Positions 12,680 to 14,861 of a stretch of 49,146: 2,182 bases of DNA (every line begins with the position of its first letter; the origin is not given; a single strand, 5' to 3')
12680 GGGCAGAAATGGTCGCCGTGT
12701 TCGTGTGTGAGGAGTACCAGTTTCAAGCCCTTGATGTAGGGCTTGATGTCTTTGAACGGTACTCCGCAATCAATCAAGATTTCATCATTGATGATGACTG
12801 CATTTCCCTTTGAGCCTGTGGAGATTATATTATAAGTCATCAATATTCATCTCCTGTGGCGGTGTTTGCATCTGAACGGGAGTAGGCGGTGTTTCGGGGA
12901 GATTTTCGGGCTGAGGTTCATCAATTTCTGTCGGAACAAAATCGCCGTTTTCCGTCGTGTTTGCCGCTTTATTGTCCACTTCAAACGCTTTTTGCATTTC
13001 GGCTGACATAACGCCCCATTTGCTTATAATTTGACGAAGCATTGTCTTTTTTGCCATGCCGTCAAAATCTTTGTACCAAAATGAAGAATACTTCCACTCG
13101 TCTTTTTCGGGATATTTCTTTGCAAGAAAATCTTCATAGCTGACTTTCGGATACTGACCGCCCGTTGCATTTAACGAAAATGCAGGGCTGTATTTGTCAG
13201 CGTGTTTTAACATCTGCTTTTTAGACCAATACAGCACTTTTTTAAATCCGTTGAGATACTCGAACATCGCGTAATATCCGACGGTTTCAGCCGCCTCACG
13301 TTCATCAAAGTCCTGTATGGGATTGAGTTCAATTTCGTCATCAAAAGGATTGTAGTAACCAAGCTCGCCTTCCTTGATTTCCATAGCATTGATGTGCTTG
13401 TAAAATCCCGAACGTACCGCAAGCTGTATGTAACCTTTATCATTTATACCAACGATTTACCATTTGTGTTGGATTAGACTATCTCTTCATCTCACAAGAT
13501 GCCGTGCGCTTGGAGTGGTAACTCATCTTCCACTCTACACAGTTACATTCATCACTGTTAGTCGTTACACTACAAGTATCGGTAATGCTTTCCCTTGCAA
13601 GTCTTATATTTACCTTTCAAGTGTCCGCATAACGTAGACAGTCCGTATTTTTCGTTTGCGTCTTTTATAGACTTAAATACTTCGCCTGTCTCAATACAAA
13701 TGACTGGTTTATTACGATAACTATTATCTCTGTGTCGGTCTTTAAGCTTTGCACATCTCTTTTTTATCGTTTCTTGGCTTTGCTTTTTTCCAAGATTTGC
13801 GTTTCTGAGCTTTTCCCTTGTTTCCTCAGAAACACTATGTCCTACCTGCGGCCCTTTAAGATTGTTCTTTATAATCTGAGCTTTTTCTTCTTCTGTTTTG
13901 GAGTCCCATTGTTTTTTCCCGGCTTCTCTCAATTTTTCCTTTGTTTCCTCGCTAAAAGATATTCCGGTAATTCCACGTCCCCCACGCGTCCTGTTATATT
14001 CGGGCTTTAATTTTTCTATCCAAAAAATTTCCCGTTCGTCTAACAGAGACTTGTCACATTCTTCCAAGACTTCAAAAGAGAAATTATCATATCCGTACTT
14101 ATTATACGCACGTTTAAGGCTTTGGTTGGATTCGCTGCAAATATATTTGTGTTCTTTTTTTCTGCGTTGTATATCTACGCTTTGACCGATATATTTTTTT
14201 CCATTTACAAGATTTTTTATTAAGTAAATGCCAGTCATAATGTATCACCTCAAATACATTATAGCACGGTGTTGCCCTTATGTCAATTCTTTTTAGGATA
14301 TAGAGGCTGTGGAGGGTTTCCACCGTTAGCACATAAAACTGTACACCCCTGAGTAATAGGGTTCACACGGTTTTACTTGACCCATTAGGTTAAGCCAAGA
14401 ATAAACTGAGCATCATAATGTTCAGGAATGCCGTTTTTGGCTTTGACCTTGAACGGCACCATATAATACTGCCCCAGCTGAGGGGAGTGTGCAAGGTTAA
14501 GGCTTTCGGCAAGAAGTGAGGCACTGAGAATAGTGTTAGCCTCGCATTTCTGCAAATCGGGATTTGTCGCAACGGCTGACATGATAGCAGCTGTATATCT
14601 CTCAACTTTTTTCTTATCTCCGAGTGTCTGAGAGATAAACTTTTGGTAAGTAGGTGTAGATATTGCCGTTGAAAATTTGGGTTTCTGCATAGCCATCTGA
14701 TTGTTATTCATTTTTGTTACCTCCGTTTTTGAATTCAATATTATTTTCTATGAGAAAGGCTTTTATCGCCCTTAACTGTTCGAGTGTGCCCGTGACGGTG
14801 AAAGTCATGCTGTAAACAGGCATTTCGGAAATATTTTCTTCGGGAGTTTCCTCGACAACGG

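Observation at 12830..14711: recT is interrupted by a 952-nt group I intron carrying a GIY-YIG homing endonuclease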

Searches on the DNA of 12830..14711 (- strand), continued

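Call 11: search_rna_families(source=L001, start=2300, end=3700, threshold=evalue, max_evalue=1, show_alignments=1)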
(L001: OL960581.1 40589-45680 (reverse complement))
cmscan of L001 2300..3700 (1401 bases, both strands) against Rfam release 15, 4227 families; matches with E-value up to 1: 1.
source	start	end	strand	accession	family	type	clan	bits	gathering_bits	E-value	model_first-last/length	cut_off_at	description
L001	2341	2609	+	RF00028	Intron_gpI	Intron;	-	72.4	50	4.2e-18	1-253/253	no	Group I catalytic intron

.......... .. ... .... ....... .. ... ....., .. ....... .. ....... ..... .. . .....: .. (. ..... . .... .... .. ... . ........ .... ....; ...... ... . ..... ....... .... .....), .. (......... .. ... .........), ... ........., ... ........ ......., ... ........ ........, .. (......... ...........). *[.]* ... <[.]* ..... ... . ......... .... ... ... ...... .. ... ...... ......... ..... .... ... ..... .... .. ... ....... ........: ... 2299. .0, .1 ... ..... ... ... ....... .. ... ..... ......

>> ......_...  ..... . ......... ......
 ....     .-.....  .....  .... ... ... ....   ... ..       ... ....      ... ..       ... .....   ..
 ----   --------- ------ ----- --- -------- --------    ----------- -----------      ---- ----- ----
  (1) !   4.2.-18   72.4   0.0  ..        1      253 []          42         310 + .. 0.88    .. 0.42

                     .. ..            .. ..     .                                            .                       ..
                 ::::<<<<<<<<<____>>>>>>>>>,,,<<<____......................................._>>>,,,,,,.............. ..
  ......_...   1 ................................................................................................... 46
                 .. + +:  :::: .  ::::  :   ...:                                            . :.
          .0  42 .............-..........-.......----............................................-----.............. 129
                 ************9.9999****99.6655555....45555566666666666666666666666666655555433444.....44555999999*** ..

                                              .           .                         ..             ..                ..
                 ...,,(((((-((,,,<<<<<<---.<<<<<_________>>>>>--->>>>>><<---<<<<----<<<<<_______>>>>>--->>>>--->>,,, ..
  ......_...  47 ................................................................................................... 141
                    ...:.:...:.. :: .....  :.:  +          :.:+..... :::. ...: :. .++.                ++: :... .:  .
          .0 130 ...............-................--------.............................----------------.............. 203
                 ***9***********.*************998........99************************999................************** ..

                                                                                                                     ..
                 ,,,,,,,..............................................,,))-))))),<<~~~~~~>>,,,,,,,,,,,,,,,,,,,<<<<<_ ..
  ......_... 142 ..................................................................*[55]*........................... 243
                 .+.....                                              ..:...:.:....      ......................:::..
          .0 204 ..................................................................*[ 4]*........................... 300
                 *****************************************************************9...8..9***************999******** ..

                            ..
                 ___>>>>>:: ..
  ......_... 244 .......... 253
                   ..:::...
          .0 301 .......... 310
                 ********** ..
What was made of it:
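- Closest known: Phage T4-type nrdD. Different: The nrdD intron passes Rfam's threshold (72.4 bits, call 11); this one does not.
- That intron itself scores 72.4 bits on RF00028 (call 11).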

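Call 13: search_rna_families(source=window, start=14235, end=14420, threshold=evalue, max_evalue=10, show_alignments=2)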
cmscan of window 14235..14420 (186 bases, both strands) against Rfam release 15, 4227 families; matches with E-value up to 10: 2.
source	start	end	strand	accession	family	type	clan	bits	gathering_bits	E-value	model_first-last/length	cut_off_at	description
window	14371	14391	-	RF01081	SBWMV1_UPD-PKe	Cis-reg;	-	14.2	38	4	1-26/26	no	Pseudoknot of upstream pseudoknot domain (UPD) of the 3'UTR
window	14270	14313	+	RF04044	mir-7939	Gene; miRNA;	-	13.2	75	4.1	1-61/61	no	mir-7939 microRNA precursor family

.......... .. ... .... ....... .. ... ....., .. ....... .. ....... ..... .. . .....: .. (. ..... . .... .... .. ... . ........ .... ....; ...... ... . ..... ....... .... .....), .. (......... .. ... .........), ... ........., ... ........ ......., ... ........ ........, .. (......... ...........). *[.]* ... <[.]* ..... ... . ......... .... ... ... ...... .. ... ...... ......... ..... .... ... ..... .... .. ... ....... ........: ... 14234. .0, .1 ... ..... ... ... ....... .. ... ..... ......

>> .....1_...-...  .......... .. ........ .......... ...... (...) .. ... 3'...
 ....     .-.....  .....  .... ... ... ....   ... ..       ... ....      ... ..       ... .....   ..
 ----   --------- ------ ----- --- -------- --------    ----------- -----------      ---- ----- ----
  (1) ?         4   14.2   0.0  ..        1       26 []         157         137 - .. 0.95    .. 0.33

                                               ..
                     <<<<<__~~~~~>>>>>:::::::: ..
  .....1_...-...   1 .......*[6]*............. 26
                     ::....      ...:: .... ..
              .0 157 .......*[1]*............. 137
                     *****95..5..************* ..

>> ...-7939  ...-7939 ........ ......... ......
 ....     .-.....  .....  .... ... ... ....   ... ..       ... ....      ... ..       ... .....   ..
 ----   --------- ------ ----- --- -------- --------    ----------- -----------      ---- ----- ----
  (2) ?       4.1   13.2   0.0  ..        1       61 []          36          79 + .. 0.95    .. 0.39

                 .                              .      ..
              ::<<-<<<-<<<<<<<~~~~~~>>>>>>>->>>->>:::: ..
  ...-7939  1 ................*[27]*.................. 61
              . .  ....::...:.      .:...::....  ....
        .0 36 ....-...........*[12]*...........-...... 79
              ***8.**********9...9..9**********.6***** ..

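Call 14: search_rna_families(source=window, start=13425, end=13600, threshold=evalue, max_evalue=10, show_alignments=2)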
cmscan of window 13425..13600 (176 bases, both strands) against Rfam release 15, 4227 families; matches with E-value up to 10: 4.
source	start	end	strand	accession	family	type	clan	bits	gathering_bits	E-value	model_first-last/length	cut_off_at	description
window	13456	13600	-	RF00028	Intron_gpI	Intron;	-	11.2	50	1.2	109-253/253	5'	Group I catalytic intron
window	13540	13561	-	RF00189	SNORD95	Gene; snRNA; snoRNA; CD-box;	-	11.2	55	8.6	1-68/68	no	Small nucleolar RNA SNORD95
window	13478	13494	-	RF01128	sR43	Gene; snRNA; snoRNA; CD-box;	-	9.7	45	2.8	1-56/56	no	Small nucleolar RNA sR42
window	13519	13533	-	RF01134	sR30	Gene; snRNA; snoRNA; CD-box;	-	8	38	8.5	1-57/57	no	Small nucleolar RNA sR30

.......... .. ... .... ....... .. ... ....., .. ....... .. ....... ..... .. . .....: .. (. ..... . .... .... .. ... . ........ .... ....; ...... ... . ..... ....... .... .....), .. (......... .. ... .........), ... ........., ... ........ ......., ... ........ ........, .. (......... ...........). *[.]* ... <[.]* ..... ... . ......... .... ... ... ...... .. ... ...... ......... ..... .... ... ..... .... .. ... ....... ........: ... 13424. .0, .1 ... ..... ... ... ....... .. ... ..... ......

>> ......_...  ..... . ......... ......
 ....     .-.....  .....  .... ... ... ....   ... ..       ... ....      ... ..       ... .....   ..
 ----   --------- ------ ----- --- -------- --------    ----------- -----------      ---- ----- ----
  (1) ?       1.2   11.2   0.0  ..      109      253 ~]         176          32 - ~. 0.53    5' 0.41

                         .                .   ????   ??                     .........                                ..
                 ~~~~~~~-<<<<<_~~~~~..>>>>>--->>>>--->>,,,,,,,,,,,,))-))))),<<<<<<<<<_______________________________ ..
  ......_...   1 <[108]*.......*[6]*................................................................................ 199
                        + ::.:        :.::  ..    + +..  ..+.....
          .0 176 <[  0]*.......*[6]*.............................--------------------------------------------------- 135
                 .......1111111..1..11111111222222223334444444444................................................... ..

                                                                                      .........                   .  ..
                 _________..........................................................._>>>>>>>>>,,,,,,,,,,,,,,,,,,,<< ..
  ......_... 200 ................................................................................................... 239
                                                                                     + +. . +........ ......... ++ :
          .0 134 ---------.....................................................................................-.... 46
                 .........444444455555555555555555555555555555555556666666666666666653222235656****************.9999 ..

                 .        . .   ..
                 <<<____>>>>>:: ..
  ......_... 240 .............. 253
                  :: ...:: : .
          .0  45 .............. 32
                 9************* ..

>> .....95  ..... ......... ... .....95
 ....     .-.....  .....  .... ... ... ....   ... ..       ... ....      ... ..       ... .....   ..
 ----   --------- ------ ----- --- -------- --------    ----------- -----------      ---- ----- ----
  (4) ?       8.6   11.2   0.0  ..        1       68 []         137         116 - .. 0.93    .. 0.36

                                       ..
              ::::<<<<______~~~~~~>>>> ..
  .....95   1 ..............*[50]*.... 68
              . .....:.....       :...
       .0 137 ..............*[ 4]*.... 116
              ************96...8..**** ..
